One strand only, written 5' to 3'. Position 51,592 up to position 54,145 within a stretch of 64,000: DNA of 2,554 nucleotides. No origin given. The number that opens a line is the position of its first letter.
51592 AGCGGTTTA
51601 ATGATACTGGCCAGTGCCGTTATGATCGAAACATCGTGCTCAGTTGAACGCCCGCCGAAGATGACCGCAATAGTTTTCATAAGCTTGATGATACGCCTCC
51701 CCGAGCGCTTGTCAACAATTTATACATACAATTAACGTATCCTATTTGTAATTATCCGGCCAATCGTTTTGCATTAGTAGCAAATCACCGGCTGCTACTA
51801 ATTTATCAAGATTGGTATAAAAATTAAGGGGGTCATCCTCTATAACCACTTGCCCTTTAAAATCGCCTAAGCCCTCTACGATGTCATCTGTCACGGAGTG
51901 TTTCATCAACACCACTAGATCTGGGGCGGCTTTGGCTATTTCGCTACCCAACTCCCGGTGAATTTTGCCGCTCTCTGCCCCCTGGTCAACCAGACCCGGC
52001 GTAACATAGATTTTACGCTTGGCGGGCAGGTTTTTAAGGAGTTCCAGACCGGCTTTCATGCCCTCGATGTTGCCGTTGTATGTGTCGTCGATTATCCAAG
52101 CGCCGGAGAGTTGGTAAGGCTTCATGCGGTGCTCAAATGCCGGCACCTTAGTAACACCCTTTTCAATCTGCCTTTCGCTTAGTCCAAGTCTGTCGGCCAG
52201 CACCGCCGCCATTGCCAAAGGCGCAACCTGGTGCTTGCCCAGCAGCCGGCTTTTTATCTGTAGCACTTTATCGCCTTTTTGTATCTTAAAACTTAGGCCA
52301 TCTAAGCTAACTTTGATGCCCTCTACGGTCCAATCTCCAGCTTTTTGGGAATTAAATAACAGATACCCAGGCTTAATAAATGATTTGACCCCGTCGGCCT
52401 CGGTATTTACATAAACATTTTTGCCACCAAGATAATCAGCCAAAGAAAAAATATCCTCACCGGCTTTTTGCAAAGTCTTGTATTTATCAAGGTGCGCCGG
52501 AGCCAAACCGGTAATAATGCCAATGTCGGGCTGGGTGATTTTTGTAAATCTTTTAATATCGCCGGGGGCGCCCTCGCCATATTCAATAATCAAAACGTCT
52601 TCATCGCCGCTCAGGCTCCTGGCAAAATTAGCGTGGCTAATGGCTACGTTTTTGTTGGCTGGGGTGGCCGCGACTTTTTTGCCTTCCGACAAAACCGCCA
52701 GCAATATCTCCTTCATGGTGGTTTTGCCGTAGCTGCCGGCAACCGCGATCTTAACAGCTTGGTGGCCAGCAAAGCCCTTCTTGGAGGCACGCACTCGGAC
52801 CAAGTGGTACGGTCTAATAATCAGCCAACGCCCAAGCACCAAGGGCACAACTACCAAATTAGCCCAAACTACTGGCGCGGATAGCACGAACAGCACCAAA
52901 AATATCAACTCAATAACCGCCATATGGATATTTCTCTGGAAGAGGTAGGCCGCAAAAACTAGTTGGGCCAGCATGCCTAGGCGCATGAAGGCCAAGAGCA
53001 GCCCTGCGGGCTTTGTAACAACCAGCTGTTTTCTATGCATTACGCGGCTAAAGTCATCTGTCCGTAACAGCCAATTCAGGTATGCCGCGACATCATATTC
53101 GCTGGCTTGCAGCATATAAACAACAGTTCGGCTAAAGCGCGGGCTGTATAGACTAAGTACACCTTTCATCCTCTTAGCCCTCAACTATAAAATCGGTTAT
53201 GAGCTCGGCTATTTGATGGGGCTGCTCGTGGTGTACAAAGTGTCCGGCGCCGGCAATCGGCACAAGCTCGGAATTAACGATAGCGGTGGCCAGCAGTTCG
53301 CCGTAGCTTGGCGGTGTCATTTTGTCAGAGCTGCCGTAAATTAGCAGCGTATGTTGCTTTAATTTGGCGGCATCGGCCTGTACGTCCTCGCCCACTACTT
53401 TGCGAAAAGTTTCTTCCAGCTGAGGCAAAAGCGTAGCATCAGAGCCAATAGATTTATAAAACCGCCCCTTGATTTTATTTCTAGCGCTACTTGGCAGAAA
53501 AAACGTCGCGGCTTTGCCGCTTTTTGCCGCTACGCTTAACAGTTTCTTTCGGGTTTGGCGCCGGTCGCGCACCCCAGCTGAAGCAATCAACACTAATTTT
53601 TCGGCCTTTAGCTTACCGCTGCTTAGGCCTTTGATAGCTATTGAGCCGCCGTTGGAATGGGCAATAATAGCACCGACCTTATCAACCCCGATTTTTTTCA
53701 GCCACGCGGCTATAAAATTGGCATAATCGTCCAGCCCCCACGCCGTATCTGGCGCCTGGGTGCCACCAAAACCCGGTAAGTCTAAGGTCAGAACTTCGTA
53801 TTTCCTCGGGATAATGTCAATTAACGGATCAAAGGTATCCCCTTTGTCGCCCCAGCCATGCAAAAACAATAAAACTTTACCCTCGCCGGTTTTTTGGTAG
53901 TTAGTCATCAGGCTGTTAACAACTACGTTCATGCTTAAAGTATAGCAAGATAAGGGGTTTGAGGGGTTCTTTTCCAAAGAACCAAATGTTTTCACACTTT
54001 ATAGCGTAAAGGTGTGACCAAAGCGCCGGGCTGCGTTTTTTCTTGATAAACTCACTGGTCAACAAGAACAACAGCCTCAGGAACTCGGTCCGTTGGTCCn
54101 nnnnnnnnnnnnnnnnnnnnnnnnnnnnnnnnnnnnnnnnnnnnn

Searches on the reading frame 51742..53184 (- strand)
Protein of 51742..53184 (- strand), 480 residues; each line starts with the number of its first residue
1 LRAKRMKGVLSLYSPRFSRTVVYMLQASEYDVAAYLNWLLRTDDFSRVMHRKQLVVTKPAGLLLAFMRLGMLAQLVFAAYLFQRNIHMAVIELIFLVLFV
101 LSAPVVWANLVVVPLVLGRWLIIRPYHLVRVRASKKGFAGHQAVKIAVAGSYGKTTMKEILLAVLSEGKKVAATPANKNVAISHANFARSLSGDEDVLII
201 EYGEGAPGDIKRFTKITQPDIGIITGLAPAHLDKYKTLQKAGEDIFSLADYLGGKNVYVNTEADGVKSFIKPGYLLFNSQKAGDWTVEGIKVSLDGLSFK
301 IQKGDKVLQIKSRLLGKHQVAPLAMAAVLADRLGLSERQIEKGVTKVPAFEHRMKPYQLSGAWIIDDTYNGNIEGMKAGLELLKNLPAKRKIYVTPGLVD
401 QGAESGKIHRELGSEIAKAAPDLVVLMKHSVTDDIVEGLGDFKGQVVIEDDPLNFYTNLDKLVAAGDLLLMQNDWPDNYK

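Call 4: search_protein_families(library=pfam, proteins=[window:51742-53184:-])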
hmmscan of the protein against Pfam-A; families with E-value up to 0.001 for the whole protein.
window:51742-53184:- (480 aa): 2 families
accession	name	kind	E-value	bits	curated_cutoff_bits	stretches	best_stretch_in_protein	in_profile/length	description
PF08245.18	Mur_ligase_M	-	6.5e-22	78.9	24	1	148-329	1-199/200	Mur ligase middle domain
PF02875.26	Mur_ligase_C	-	7.7e-09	36.9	28.4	1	352-470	1-122/127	Mur ligase, glutamate ligase domain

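Call 22: find_related_loci(query=window:51742-53169:-, collection=metagenome_contigs, flank=10000)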
Query window:51742-53169:- (475 aa) in metagenome_contigs; peptide patterns used: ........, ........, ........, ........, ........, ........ (x = any residue, [..] = any of these).
599 stretches matched a pattern (row limit reached: there are more); 426 encode a relative of the query (tblastn E <= 1e-3); the best 80 are kept; 80 distinct loci.
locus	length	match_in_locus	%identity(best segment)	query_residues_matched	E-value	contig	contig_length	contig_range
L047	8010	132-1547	80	4-475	0e+0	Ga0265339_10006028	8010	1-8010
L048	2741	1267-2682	80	4-475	0e+0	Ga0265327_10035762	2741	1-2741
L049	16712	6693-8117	74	1-474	0e+0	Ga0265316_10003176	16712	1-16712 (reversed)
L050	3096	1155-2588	63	1-475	0e+0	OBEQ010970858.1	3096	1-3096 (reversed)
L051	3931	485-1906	63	4-474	0e+0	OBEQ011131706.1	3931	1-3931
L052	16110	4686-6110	62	1-474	0e+0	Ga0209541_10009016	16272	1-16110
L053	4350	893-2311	63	4-474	0e+0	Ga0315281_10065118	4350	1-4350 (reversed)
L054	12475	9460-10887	63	1-474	0e+0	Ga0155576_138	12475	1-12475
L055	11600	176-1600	61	1-474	0e+0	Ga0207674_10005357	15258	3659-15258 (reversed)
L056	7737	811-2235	61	1-474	0e+0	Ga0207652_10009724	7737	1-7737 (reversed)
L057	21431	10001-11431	60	1-474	0e+0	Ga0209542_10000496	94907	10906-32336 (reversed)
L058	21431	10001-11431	62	1-474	0e+0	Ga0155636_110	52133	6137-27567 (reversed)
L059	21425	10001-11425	67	1-474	0e+0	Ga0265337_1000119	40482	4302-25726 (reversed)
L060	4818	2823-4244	58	4-474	0e+0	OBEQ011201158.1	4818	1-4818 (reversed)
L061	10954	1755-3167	58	7-474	0e+0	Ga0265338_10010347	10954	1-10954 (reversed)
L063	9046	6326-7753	60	1-474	0e+0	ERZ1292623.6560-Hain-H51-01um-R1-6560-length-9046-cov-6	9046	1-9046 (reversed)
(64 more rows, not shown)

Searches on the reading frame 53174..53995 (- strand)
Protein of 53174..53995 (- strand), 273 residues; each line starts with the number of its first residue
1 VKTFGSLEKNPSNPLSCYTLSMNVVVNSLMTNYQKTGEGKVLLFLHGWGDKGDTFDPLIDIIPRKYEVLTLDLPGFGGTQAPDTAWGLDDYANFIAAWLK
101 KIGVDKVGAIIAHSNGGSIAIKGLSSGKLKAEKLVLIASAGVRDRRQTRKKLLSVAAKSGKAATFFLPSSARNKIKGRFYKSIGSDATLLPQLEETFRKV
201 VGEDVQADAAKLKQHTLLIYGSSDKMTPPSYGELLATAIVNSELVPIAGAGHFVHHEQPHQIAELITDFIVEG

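Call 4: search_protein_families(library=pfam, proteins=[window:53174-53995:-])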
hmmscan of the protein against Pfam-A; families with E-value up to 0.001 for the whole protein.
window:53174-53995:- (273 aa): 6 families
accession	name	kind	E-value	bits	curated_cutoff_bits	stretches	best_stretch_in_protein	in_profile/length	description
PF00561.26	Abhydrolase_1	-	4.8e-20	72.7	25.8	2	41-139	2-102/245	alpha/beta hydrolase fold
PF12697.13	Abhydrolase_6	-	3.3e-18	67.6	26.3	1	42-264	1-216/217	Alpha/beta hydrolase family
PF12146.15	Hydrolase_4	-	1.6e-11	44.4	27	1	40-258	5-238/239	Serine aminopeptidase, S33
PF06342.18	DUF1057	-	2e-05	24.2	21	1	69-184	66-177/297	Alpha/beta hydrolase of unknown function (DUF1057)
PF08386.16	Abhydrolase_4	-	8.7e-05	23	21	1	209-273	30-94/103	TAP-like protein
PF03959.19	FSH1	-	0.00048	20.3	21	0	164-259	149-206/211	Serine hydrolase (FSH1)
